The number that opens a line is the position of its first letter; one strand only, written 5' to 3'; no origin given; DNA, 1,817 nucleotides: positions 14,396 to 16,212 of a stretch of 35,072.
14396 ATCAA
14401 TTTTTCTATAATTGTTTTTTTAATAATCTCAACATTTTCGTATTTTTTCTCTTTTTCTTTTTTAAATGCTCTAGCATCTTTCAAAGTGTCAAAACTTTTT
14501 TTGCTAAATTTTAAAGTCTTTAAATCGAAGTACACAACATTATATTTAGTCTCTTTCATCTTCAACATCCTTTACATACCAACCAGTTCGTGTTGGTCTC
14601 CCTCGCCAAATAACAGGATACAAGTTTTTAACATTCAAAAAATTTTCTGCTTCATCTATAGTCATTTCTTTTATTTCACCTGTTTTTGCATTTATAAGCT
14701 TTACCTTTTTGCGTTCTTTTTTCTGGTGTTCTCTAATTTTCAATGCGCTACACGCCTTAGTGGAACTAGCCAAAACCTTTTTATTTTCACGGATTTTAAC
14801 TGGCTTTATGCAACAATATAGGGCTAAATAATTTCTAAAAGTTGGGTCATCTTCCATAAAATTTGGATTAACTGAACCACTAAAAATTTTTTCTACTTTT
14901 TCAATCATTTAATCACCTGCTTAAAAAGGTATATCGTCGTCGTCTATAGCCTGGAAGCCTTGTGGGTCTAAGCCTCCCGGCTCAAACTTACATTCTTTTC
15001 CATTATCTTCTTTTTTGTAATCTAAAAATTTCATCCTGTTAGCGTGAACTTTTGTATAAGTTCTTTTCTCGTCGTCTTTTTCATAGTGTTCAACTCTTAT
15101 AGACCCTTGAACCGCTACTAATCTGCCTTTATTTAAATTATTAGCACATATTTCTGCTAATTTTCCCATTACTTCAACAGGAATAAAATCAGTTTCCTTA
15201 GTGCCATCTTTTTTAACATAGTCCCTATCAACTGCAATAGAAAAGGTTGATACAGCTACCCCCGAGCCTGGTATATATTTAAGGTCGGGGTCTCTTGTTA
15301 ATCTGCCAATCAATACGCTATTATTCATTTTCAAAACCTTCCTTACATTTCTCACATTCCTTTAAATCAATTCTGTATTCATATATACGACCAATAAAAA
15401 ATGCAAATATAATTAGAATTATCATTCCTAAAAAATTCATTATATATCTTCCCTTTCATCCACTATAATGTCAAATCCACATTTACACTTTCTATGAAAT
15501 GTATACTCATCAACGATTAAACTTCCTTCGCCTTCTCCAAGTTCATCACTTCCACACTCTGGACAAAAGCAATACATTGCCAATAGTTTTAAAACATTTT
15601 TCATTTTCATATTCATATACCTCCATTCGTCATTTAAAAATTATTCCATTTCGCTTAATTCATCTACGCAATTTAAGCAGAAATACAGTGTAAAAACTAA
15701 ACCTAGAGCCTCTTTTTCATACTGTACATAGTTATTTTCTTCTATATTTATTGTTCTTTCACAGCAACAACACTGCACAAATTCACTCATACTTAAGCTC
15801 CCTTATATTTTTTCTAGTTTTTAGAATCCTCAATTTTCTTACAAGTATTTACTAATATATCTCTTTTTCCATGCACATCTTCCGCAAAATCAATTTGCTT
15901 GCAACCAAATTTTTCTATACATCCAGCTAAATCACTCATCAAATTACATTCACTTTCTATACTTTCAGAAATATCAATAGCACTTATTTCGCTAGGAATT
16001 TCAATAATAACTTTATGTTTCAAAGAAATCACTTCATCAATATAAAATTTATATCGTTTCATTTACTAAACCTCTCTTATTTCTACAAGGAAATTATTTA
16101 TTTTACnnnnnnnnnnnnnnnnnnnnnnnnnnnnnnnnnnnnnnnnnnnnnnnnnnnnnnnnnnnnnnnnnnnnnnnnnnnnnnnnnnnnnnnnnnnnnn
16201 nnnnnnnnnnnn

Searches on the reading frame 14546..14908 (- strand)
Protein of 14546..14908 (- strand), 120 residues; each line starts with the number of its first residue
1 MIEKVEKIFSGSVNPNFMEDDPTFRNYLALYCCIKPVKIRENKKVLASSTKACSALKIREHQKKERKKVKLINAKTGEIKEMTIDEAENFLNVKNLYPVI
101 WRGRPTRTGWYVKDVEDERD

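Call 37: search_protein_families(library=phrogs, proteins=[window:14546-14908:-], max_evalue=0.00001)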
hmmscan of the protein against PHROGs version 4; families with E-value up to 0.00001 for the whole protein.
window:14546-14908:- (120 aa): 1 family
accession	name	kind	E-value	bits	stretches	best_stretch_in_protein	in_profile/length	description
phrog_1310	-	unknown function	6.8e-45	153.6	1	3-120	2-124/125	-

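Call 38: search_protein_families(library=pfam, proteins=[window:14546-14908:-], max_evalue=0.001)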
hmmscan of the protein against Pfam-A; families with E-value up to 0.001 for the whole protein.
window:14546-14908:- (120 aa): 0 families

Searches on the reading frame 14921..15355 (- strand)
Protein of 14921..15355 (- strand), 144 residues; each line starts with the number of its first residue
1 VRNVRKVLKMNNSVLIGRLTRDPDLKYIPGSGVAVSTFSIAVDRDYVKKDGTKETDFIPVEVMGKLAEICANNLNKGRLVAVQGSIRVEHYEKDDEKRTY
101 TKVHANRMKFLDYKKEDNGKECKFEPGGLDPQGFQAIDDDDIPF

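Call 37: search_protein_families(library=phrogs, proteins=[window:14921-15355:-], max_evalue=0.00001)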
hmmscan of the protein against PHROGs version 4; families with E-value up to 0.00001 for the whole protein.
window:14921-15355:- (144 aa): 3 families
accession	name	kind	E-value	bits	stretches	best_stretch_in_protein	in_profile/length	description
phrog_44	-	DNA, RNA and nucleotide metabolism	3.3e-50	172.4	1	9-144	86-228/271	single strand DNA binding protein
phrog_25370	-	unknown function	1.9e-13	50.8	1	10-57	2-48/48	-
phrog_12631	-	DNA, RNA and nucleotide metabolism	1.7e-08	35.5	1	3-43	25-62/78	single strand DNA binding protein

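Call 38: search_protein_families(library=pfam, proteins=[window:14921-15355:-], max_evalue=0.001)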
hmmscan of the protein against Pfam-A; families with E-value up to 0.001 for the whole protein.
window:14921-15355:- (144 aa): 1 family
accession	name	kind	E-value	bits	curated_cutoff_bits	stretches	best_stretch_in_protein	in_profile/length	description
PF00436.31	SSB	-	4e-27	94.7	26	1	10-111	1-104/104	Single-strand binding protein family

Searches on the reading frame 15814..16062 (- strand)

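Call 37: search_protein_families(library=phrogs, proteins=[window:15814-16062:-], max_evalue=0.00001)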
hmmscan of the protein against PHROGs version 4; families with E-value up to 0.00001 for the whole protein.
window:15814-16062:- (82 aa): 1 family
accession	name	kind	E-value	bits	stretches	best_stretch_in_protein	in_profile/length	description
phrog_7934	-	unknown function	3.2e-25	89.4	1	1-78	1-78/79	-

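Call 38: search_protein_families(library=pfam, proteins=[window:15814-16062:-], max_evalue=0.001)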
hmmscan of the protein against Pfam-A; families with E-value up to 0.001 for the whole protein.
window:15814-16062:- (82 aa): 0 families
